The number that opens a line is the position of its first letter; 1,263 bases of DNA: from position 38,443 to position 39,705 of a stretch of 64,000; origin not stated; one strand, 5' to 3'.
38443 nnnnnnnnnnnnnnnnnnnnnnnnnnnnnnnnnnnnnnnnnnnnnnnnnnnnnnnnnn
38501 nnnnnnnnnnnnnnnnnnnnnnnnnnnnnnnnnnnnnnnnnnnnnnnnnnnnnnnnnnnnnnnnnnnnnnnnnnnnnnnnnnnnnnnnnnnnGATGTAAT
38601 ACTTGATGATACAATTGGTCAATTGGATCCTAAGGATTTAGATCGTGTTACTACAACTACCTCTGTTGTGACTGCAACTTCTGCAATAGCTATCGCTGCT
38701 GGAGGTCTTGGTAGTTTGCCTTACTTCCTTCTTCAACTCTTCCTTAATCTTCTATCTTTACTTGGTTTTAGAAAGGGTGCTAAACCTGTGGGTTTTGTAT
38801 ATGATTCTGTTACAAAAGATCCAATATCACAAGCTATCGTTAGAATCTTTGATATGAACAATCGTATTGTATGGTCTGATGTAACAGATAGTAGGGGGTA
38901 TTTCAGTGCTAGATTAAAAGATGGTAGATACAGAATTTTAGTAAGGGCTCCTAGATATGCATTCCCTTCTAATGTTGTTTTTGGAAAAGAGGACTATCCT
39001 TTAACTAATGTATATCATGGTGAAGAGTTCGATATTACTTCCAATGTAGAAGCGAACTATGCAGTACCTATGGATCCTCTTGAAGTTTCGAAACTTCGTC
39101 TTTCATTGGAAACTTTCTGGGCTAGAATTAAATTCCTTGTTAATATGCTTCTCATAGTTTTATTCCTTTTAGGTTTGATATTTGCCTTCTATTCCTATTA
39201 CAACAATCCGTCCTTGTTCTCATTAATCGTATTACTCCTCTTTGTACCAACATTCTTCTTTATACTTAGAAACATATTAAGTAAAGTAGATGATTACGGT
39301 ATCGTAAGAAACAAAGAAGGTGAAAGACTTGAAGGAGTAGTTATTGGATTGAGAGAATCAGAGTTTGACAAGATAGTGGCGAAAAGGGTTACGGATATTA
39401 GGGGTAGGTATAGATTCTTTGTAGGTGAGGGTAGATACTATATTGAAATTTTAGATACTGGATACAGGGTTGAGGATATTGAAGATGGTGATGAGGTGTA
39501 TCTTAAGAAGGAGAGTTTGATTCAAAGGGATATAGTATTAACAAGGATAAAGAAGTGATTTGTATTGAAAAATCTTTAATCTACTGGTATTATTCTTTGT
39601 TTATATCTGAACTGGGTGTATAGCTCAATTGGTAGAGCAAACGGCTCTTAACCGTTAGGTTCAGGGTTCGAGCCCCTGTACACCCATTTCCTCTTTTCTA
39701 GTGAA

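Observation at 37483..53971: Two surface proteins share a conserved ~300-aa C-terminal membrane-anchor module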

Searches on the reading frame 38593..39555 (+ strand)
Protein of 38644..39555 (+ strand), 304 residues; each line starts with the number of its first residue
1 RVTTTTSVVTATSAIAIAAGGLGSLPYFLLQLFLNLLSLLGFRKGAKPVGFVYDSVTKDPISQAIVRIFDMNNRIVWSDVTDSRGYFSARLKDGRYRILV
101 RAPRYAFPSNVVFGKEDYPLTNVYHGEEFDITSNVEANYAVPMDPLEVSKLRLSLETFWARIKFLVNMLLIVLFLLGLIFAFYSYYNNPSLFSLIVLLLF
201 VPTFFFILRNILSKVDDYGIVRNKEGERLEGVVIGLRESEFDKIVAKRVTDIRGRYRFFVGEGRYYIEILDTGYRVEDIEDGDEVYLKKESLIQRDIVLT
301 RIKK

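Call 10: find_homologous_proteins(query=window:38644-39555:+)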
Query seq(304 aa) (304 aa): 5 proteins with E <= 0.001 among 7010 candidates.
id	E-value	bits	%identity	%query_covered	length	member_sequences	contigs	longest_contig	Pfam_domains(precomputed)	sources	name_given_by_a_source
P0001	4.1e-136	471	69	100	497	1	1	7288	PF13715.13,PF17802.8,PF13620.13,PF17210.10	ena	-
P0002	8.0e-114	398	58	100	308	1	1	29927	PF13715.13,PF11974.15,PF17802.8,PF13620.13,PF22904.4,PF17210.10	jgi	jgi:hypothetical protein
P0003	4.2e-110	386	57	94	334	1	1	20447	PF13715.13,PF13620.13,PF17210.10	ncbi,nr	ncbi:MAG: carboxypeptidase-like regulatory domain-containing protein, partial [Candidatus Dojkabacte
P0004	1.7e-89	318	50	95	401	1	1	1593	PF13715.13,PF11974.15,PF17802.8,PF13620.13,PF17210.10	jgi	jgi:hypothetical protein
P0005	1.4e-75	272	62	65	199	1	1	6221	-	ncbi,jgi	jgi:hypothetical protein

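Call 14: search_solved_structures(query=A1, max_evalue=1)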
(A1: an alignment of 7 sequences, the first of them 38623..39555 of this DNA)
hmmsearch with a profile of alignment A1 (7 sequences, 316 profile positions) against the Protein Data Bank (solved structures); distinct sequences matched with E-value up to 1: 6.
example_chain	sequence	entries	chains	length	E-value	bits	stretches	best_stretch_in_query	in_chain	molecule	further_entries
4p0d_A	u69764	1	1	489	0.001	21.2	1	64-110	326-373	Trypsin-resistant surface T6 protein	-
9c7v_B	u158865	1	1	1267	0.1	14.6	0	80-131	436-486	BOS complex subunit NOMO2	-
9e7m_Ta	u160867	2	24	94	0.14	14.3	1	228-278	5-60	Tail fiber protein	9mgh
4wi0_B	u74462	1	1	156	0.22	13.5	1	86-116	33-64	Cellulosomal scaffoldin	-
4u3s_B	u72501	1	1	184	0.25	13.4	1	86-116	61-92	Cellulosomal scaffoldin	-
1gr3_A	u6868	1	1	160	0.57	12.2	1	48-100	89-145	COLLAGEN X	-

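Call 16: find_homologous_proteins(query=A1, max_evalue=0.001)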
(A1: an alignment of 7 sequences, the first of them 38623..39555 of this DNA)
Query A1 (7 sequences) (311 aa, profile of the alignment): 166 proteins with E <= 0.001 among 8000 candidates; the best 120 are listed.
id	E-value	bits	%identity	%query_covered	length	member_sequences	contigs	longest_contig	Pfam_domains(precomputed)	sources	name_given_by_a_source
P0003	9.1e-160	549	57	100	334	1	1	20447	PF13715.13,PF13620.13,PF17210.10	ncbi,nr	ncbi:MAG: carboxypeptidase-like regulatory domain-containing protein, partial [Candidatus Dojkabacte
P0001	2.7e-159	547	68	100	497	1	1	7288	PF13715.13,PF17802.8,PF13620.13,PF17210.10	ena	-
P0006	8.3e-159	546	100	100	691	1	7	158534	PF13620.13,PF17210.10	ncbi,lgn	-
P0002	2.6e-157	541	58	98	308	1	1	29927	PF13715.13,PF11974.15,PF17802.8,PF13620.13,PF22904.4,PF17210.10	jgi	jgi:hypothetical protein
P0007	4.0e-157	540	56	100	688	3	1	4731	PF13715.13,PF02369.23,PF13620.13,PF22904.4,PF17210.10,PF00041.28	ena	-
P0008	1.1e-155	535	57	100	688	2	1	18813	PF13715.13,PF02369.23,PF13620.13,PF22904.4,PF17210.10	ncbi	-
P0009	2.4e-155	534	68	100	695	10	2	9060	PF13715.13,PF13620.13,PF17210.10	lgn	-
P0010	1.8e-154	531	58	100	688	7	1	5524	PF13715.13,PF02369.23,PF13620.13,PF17210.10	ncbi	-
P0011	3.8e-154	530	68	100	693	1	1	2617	PF13715.13,PF13620.13,PF17210.10,PF00041.28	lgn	-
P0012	4.4e-154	530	58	100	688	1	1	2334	PF13715.13,PF02369.23,PF13620.13,PF17210.10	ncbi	-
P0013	4.7e-154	530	71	100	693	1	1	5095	PF13715.13,PF02369.23,PF13620.13,PF17210.10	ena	-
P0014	5.5e-154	530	57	100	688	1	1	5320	PF13715.13,PF02369.23,PF13620.13,PF17210.10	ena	-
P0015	7.4e-154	529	55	100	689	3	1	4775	PF13715.13,PF02369.23,PF11974.15,PF13620.13,PF22904.4,PF17210.10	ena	-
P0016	1.1e-153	529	54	100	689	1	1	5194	PF13715.13,PF02369.23,PF11974.15,PF13620.13,PF22904.4,PF17210.10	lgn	-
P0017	2.5e-153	528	79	100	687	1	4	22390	PF13715.13,PF02369.23,PF13620.13,PF17210.10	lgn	-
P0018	5.6e-153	526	59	100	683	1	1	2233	PF13715.13,PF02369.23,PF13620.13,PF17210.10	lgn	-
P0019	9.0e-153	526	61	100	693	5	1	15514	PF13715.13,PF02369.23,PF13620.13,PF17210.10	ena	-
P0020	3.1e-152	524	77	100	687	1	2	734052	PF13715.13,PF02369.23,PF13620.13,PF17210.10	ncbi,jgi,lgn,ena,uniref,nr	ncbi:hypothetical protein CVU76_01305 [Candidatus Dojkabacteria bacterium HGW-Dojkabacteria-1]|unire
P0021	7.3e-152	523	71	100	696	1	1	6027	PF13715.13,PF13620.13,PF17210.10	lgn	-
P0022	3.4e-151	521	55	100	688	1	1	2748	PF13715.13,PF02369.23,PF13620.13,PF22904.4,PF17210.10,PF00041.28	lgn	-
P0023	1.4e-150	519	66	99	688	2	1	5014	PF02369.23,PF17802.8,PF13620.13,PF17210.10,PF00041.28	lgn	-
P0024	5.2e-150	517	77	100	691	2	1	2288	PF13715.13,PF02369.23,PF17802.8,PF13620.13,PF17210.10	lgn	-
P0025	7.5e-150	516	75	100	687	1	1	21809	PF13715.13,PF02369.23,PF13620.13,PF17210.10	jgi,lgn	-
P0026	1.8e-149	515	59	94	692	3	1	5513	PF13715.13,PF02369.23,PF13620.13,PF17210.10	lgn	-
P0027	5.1e-149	513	75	100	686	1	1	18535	PF13715.13,PF02369.23,PF13620.13,PF17210.10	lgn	-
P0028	6.7e-149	513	75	100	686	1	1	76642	PF13715.13,PF02369.23,PF17802.8,PF13620.13,PF17210.10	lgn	-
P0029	8.5e-149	513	75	100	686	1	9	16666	PF13715.13,PF02369.23,PF17802.8,PF13620.13,PF17210.10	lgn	-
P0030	1.1e-148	512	75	100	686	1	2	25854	PF13715.13,PF02369.23,PF13620.13,PF17210.10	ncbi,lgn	-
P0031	1.1e-148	512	75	100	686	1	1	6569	PF13715.13,PF02369.23,PF13620.13,PF17210.10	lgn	-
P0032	1.1e-148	512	75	100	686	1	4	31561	PF13715.13,PF02369.23,PF13620.13,PF17210.10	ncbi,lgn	-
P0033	1.1e-148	512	75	100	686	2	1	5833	PF13715.13,PF02369.23,PF13620.13,PF17210.10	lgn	-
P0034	1.6e-148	512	75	100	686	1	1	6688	PF13715.13,PF02369.23,PF13620.13,PF17210.10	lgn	-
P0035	1.6e-148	512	75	100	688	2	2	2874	PF13715.13,PF02369.23,PF13620.13,PF17210.10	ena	-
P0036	2.4e-148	511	75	100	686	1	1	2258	PF13715.13,PF02369.23,PF13620.13,PF17210.10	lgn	-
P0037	3.8e-148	511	55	100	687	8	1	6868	PF13715.13,PF02369.23,PF13620.13,PF17210.10,PF00041.28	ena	-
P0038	7.4e-148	510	68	100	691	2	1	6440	PF02369.23,PF17802.8,PF13620.13,PF22904.4,PF17210.10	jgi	jgi:hypothetical protein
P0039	2.8e-147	508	52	100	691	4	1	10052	PF13715.13,PF02369.23,PF11974.15,PF13620.13,PF17210.10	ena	-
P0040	3.2e-147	508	69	100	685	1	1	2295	PF13715.13,PF02369.23,PF13750.13,PF17802.8,PF13620.13,PF17210.10,PF00041.28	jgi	-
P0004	3.4e-147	507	50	93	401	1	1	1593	PF13715.13,PF11974.15,PF17802.8,PF13620.13,PF17210.10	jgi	jgi:hypothetical protein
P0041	6.9e-147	506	59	94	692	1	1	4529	PF13715.13,PF02369.23,PF13620.13,PF17210.10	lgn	-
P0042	8.6e-147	506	55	100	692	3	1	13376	PF13715.13,PF02369.23,PF13620.13,PF17210.10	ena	-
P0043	1.0e-146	506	50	93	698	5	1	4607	PF13715.13,PF02369.23,PF11974.15,PF07210.19,PF17802.8,PF13620.13,PF17210.10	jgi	jgi:hypothetical protein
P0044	1.3e-146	506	55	100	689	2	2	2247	PF13715.13,PF02369.23,PF24421.2,PF17802.8,PF13620.13,PF17210.10,PF00041.28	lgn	-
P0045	2.4e-146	505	54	100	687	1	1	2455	PF13715.13,PF02369.23,PF13620.13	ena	-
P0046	3.0e-146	504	56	100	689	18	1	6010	PF13715.13,PF02369.23,PF24421.2,PF17802.8,PF13620.13,PF17210.10,PF00041.28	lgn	-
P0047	1.3e-145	502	57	100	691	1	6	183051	PF13715.13,PF02369.23,PF13620.13,PF17210.10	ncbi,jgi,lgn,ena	-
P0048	5.2e-145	500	57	100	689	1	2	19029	PF13715.13,PF02369.23,PF13620.13,PF17210.10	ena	-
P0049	8.7e-145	500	53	100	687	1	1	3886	PF13715.13,PF02369.23,PF13620.13,PF00041.28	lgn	-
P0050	1.3e-144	499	55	100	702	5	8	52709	PF13715.13,PF02369.23,PF13620.13,PF17210.10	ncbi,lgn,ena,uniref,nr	ncbi:hypothetical protein GX888_00660 [Candidatus Dojkabacteria bacterium]|uniref:Fibronectin type-I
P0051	1.6e-144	499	56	100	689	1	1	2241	PF13715.13,PF02369.23,PF24421.2,PF17802.8,PF13620.13,PF22904.4,PF17210.10,PF00041.28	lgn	-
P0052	2.3e-143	495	69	98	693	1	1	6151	PF02369.23,PF13620.13,PF22904.4,PF17210.10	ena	-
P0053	2.8e-143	495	67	99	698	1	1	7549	PF13715.13,PF17802.8,PF13620.13,PF17210.10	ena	-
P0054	3.3e-143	494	69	98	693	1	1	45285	PF02369.23,PF13620.13,PF22904.4,PF17210.10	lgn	-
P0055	3.3e-143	494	69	98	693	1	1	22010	PF02369.23,PF13620.13,PF22904.4,PF17210.10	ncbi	-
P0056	4.7e-143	494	55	100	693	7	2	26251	PF13715.13,PF02369.23,PF13620.13,PF17210.10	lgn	-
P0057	1.2e-142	493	69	98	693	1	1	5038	PF13715.13,PF02369.23,PF13620.13,PF22904.4,PF17210.10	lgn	-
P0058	1.2e-142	493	56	100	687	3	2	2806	PF13715.13,PF02369.23,PF11974.15,PF13620.13,PF17210.10,PF00041.28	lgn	-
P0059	1.8e-142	492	66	100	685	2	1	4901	PF13715.13,PF13620.13,PF22904.4,PF17210.10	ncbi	-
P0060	4.7e-142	491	69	98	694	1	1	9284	PF13715.13,PF02369.23,PF17802.8,PF13620.13,PF22904.4,PF17210.10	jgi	-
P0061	9.9e-142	490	69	98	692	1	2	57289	PF13715.13,PF02369.23,PF13620.13,PF22904.4,PF17210.10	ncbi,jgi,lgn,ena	jgi:hypothetical protein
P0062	3.5e-141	488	70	98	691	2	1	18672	PF02369.23,PF13620.13,PF22904.4,PF17210.10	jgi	jgi:hypothetical protein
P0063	2.0e-139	482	69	98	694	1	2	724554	PF13715.13,PF02369.23,PF13620.13,PF22904.4,PF17210.10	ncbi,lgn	ncbi:MAG: hypothetical protein ACOX0X_00695 [Candidatus Dojkabacteria bacterium]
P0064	4.0e-139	481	54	99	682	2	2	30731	PF13715.13,PF13620.13,PF17210.10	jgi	jgi:hypothetical protein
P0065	1.5e-137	476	50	100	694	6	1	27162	PF13715.13,PF02369.23,PF11974.15,PF17802.8,PF13620.13,PF17210.10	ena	-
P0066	1.5e-137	476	50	100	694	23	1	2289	PF13715.13,PF02369.23,PF11974.15,PF07210.19,PF17802.8,PF13620.13,PF17210.10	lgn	-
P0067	2.3e-137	475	54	100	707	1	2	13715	PF13715.13,PF02369.23,PF13620.13,PF17210.10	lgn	-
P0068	7.9e-137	473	52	94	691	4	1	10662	PF13715.13,PF02369.23,PF11974.15,PF07210.19,PF13620.13,PF17210.10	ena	-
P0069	1.0e-136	473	51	99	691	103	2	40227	PF13715.13,PF02369.23,PF13620.13,PF17210.10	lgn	-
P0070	1.2e-136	473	53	100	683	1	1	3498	PF13715.13,PF13620.13,PF17210.10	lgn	-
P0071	3.4e-136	471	61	99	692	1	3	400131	PF13715.13,PF17802.8,PF13620.13,PF17210.10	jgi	jgi:hypothetical protein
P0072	7.6e-136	470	65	100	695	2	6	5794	PF13715.13,PF02369.23,PF13620.13,PF17210.10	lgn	-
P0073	1.9e-135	469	50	100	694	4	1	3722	PF13715.13,PF02369.23,PF11974.15,PF13620.13,PF17210.10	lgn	-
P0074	3.6e-133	461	59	100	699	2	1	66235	PF13715.13,PF13620.13,PF17210.10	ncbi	-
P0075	1.1e-131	456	50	100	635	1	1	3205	PF13715.13,PF02369.23,PF11974.15,PF17802.8,PF13620.13,PF17210.10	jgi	jgi:hypothetical protein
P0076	2.6e-130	452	49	91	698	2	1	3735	PF13715.13,PF02369.23,PF17802.8,PF13620.13,PF17210.10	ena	-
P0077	1.1e-129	450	48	100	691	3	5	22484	PF13715.13,PF02369.23,PF13620.13,PF17210.10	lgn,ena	-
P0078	1.7e-129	449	48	100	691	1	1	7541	PF13715.13,PF02369.23,PF13620.13,PF17210.10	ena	-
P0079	2.9e-128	445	54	99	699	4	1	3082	PF13715.13,PF02369.23,PF07210.19,PF13620.13,PF22904.4,PF17210.10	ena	-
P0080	1.2e-127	443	55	90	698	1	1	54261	PF13715.13,PF02369.23,PF13620.13,PF17210.10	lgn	-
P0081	8.7e-127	440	47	97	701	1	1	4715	PF13715.13,PF02369.23,PF17802.8,PF13620.13,PF17210.10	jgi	jgi:hypothetical protein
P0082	1.9e-125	436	52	89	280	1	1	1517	PF13715.13,PF11974.15,PF13620.13,PF17210.10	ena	-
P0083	2.4e-124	432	52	99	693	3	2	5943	PF02369.23,PF13620.13,PF17210.10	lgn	-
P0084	2.5e-123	429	49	84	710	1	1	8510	PF13715.13,PF02369.23,PF11974.15,PF07210.19,PF17802.8,PF13620.13,PF17210.10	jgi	jgi:hypothetical protein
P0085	3.5e-122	425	46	91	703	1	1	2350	PF13715.13,PF02369.23,PF11974.15,PF17802.8,PF13620.13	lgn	-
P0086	3.8e-122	425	46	100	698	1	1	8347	PF13715.13,PF02369.23,PF11974.15,PF07210.19,PF17802.8,PF13620.13,PF17210.10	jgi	jgi:hypothetical protein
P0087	5.6e-122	425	46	90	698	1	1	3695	PF13715.13,PF02369.23,PF11974.15,PF07210.19,PF17802.8,PF13620.13,PF17210.10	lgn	-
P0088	1.7e-121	423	49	97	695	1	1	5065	PF02369.23,PF07210.19,PF13620.13,PF22904.4,PF17210.10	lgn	-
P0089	2.4e-121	423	46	91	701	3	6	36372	PF13715.13,PF02369.23,PF11974.15,PF17802.8,PF13620.13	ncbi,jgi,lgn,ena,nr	ncbi:MAG: hypothetical protein PHG60_02240 [Candidatus Dojkabacteria bacterium]|jgi:hypothetical pro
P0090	9.4e-121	421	47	88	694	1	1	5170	PF13715.13,PF02369.23,PF11974.15,PF07210.19,PF17802.8,PF13620.13,PF17210.10,PF00041.28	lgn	-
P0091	3.0e-120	419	46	90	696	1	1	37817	PF13715.13,PF02369.23,PF11974.15,PF07210.19,PF13620.13,PF17210.10,PF09134.17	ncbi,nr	ncbi:MAG: carboxypeptidase regulatory-like domain-containing protein [Candidatus Dojkabacteria bacte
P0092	1.2e-119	417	47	91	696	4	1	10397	PF13715.13,PF02369.23,PF11974.15,PF07210.19,PF13620.13,PF17210.10,PF09134.17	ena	-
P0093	1.2e-118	414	44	90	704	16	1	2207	PF13715.13,PF02369.23,PF11974.15,PF07210.19,PF17802.8,PF13620.13,PF17210.10,PF09134.17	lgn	-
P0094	1.4e-117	410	47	90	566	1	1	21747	PF13715.13,PF11974.15,PF07210.19,PF17802.8,PF13620.13,PF17210.10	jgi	jgi:hypothetical protein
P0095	1.2e-116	407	47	91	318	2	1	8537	PF13715.13,PF11974.15,PF07210.19,PF17802.8,PF13620.13,PF17210.10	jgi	jgi:hypothetical protein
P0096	1.5e-116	407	45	91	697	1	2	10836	PF13715.13,PF02369.23,PF11974.15,PF07210.19,PF13620.13,PF17210.10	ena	-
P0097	2.2e-116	406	46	90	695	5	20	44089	PF13715.13,PF02369.23,PF11974.15,PF07210.19,PF17802.8,PF13620.13,PF17210.10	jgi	jgi:hypothetical protein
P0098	8.0e-116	404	44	91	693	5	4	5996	PF13715.13,PF02369.23,PF11974.15,PF07210.19,PF13620.13,PF17210.10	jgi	jgi:hypothetical protein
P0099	1.0e-114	401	44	98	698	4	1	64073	PF13715.13,PF02369.23,PF17802.8,PF13620.13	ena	-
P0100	3.1e-112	393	47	99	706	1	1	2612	PF13715.13,PF17802.8,PF13620.13,PF17210.10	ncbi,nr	ncbi:MAG: carboxypeptidase-like regulatory domain-containing protein [Candidatus Dojkabacteria bacte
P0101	3.4e-112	392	45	99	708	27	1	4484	PF13715.13,PF13620.13,PF17210.10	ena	-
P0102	3.6e-112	392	45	98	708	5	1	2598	PF13715.13,PF13620.13,PF22904.4,PF17210.10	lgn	-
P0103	6.3e-112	392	45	99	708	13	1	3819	PF13715.13,PF13620.13,PF22904.4,PF17210.10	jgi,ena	-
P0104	5.3e-111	389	46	98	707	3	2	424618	PF13715.13,PF02369.23,PF13620.13,PF17210.10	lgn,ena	-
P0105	5.8e-111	388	42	100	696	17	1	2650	PF13715.13,PF02369.23,PF07210.19,PF17802.8,PF13620.13,PF17210.10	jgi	jgi:hypothetical protein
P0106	1.6e-110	387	46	98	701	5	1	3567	PF13715.13,PF13620.13,PF17210.10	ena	-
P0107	4.1e-110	386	45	85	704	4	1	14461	PF13715.13,PF13620.13,PF17210.10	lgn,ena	-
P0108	4.6e-109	382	37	99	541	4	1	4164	PF13715.13,PF11974.15,PF17802.8,PF13620.13,PF22904.4,PF17210.10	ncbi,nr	ncbi:MAG: carboxypeptidase-like regulatory domain-containing protein, partial [Candidatus Dojkabacte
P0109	5.2e-109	382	36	99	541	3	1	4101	PF13715.13,PF11974.15,PF17802.8,PF13620.13,PF22904.4,PF17210.10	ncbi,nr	ncbi:MAG: carboxypeptidase-like regulatory domain-containing protein, partial [Flavobacteriaceae bac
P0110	3.4e-108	379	43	98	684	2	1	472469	PF13715.13,PF13620.13,PF17210.10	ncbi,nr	ncbi:carboxypeptidase-like regulatory domain-containing protein [bacterium]|nr:carboxypeptidase-like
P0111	1.1e-107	378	66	76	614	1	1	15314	PF02369.23,PF13620.13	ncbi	-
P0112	5.3e-105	369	43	96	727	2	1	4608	PF13715.13,PF02369.23,PF17802.8,PF13620.13,PF22904.4,PF17210.10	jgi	jgi:hypothetical protein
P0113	3.4e-104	366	45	91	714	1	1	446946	PF13715.13,PF02369.23,PF13620.13,PF17210.10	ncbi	ncbi:MAG: carboxypeptidase regulatory-like domain-containing protein [Candidatus Dojkabacteria bacte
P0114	6.7e-104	365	44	90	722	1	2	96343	PF13715.13,PF02369.23,PF13620.13,PF17210.10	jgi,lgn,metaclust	metaclust:\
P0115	4.2e-102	359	44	92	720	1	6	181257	PF13620.13,PF17210.10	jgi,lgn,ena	-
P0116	7.6e-102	358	41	100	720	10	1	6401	PF13715.13,PF02369.23,PF17802.8,PF13620.13,PF17210.10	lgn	-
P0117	8.1e-102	358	48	75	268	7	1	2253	PF13715.13,PF11974.15,PF07210.19,PF17802.8,PF13620.13,PF17210.10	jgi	jgi:hypothetical protein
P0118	1.3e-101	358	40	98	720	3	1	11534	PF13715.13,PF02369.23,PF13620.13,PF22904.4,PF17210.10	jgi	-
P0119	1.9e-101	357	45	94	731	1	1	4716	PF13715.13,PF13620.13,PF17210.10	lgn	-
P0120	3.1e-101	356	42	100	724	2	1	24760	PF13715.13,PF02369.23,PF13620.13,PF17210.10,PF00041.28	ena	-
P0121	3.7e-101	356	45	87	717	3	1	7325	PF13715.13,PF02369.23,PF17802.8,PF13620.13,PF22904.4,PF17210.10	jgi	-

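Call 19: find_related_loci(query=A1, collection=genome_contigs, flank=10000)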
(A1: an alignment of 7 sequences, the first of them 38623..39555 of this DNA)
Query A1 (311 aa) in genome_contigs; peptide patterns used: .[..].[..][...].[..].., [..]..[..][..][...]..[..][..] (x = any residue, [..] = any of these).
301 stretches matched a pattern; 62 encode a relative of the query (tblastn E <= 1e-3); 60 distinct loci.
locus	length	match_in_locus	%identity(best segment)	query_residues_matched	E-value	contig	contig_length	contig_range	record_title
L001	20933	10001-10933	77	1-311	2e-148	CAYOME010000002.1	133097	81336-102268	MAG TPA_asm: uncultured Candidatus Saccharibacteria bacterium isolate SRP294416_co1_589 genome assembly, contig: NODE_95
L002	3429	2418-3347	75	1-311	2e-144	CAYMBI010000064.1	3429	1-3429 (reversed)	MAG TPA_asm: uncultured Candidatus Saccharibacteria bacterium isolate SRP093185_co1_143 genome assembly, contig: NODE_20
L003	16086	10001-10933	68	1-311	9e-135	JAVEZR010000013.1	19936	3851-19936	MAG: Candidatus Dojkabacteria bacterium isolate BF4_70 NODE_8246_length_19936_cov_36.406532_Biofilm4, whole genome shotg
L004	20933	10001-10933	77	1-311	6e-131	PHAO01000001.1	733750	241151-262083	MAG: Candidatus Dojkabacteria bacterium HGW-Dojkabacteria-1 bjp_ig2158_scaffold_0, whole genome shotgun sequence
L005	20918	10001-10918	69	1-306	7e-124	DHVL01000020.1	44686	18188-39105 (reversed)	MAG TPA_asm: Candidatus Dojkabacteria bacterium UBA5209 UBA5209_contig_13447, whole genome shotgun sequence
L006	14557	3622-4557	61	1-311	2e-122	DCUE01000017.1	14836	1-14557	MAG TPA_asm: Candidatus Dojkabacteria bacterium UBA2222 UBA2222_contig_56497, whole genome shotgun sequence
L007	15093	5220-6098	60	20-311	7e-120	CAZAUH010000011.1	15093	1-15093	MAG TPA_asm: uncultured Candidatus Saccharibacteria bacterium isolate SRP192927_co7_229 genome assembly, contig: NODE_75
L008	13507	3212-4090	59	20-311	7e-118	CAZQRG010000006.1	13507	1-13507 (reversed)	MAG TPA_asm: uncultured Candidatus Saccharibacteria bacterium isolate SRP192927_co1_760 genome assembly, contig: NODE_10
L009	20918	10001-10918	69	1-306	8e-117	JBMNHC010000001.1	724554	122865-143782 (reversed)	MAG: Candidatus Dojkabacteria bacterium isolate SBF912LR0FQ0005 contig_58766, whole genome shotgun sequence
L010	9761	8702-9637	55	1-311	2e-116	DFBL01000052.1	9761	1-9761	MAG TPA_asm: Candidatus Dojkabacteria bacterium UBA3081 UBA3081_contig_15257, whole genome shotgun sequence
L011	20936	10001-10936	57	1-311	3e-115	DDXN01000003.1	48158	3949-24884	MAG TPA_asm: Candidatus Dojkabacteria bacterium UBA2259 UBA2259_contig_2393, whole genome shotgun sequence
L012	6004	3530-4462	55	1-310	1e-114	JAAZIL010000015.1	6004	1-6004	MAG: Candidatus Dojkabacteria bacterium isolate AS19jrsBPTG_9 5867_AS19, whole genome shotgun sequence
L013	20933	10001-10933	59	1-309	3e-114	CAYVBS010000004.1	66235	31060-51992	MAG TPA_asm: uncultured Candidatus Saccharibacteria bacterium isolate SRP144015_co1_116 genome assembly, contig: NODE_22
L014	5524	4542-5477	58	1-311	2e-112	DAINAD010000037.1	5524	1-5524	MAG TPA_asm: Patescibacteria group bacterium isolate CTOTU11731 NODE_7312_length_5524_cov_5.557506, whole genome shotgun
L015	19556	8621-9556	57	1-311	1e-111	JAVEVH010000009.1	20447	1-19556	MAG: Candidatus Dojkabacteria bacterium isolate BF4_117 NODE_7946_length_20447_cov_6.691634_Biofilm4, whole genome shotg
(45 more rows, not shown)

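Call 22: search_protein_representatives(alignment_id=A1)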
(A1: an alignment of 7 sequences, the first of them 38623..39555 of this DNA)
Query: 7 sequences, 316 profile positions. Proteins with E-value up to 0.001 (for the whole library): 7111; up to 1e-10: 3891; up to 1e-30: 1041. The best 150 are listed.
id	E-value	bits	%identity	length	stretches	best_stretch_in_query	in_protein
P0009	7.5e-156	534.2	-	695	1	2-315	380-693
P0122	2.8e-148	509.3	-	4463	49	58-117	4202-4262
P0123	1.7e-140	483.8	-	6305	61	58-133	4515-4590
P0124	9.3e-128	441.9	-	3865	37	58-117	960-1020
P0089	7.6e-122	422.5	-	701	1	1-315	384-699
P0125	6.6e-109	380.0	-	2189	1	2-312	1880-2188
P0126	6.6e-106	370.1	-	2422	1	2-312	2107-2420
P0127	5.5e-101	354.0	-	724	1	2-314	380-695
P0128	2.5e-98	345.3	-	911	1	2-312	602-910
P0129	2.9e-98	345.0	-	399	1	2-283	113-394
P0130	5.5e-98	344.1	-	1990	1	2-311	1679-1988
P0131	9.7e-97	340.0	-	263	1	87-315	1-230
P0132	9.3e-96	336.8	-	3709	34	60-114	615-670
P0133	5.0e-95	334.4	-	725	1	2-314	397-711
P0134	8.7e-94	330.3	-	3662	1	2-313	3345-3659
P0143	6.0e-89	314.4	-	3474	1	2-312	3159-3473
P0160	2.4e-79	282.9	-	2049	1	19-313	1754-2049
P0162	3.3e-78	279.1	-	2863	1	13-311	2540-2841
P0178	1.5e-69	250.7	-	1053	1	11-313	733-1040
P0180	5.9e-69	248.7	-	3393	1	12-313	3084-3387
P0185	6.3e-67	242.1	-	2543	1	12-310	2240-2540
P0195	9.1e-64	231.7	-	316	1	16-314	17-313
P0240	1.0e-56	208.5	-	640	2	9-287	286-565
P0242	5.0e-56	206.3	-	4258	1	20-313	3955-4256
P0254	1.1e-53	198.6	-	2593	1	14-311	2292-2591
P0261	1.1e-52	195.3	-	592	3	22-224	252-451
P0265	2.4e-52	194.2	-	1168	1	20-315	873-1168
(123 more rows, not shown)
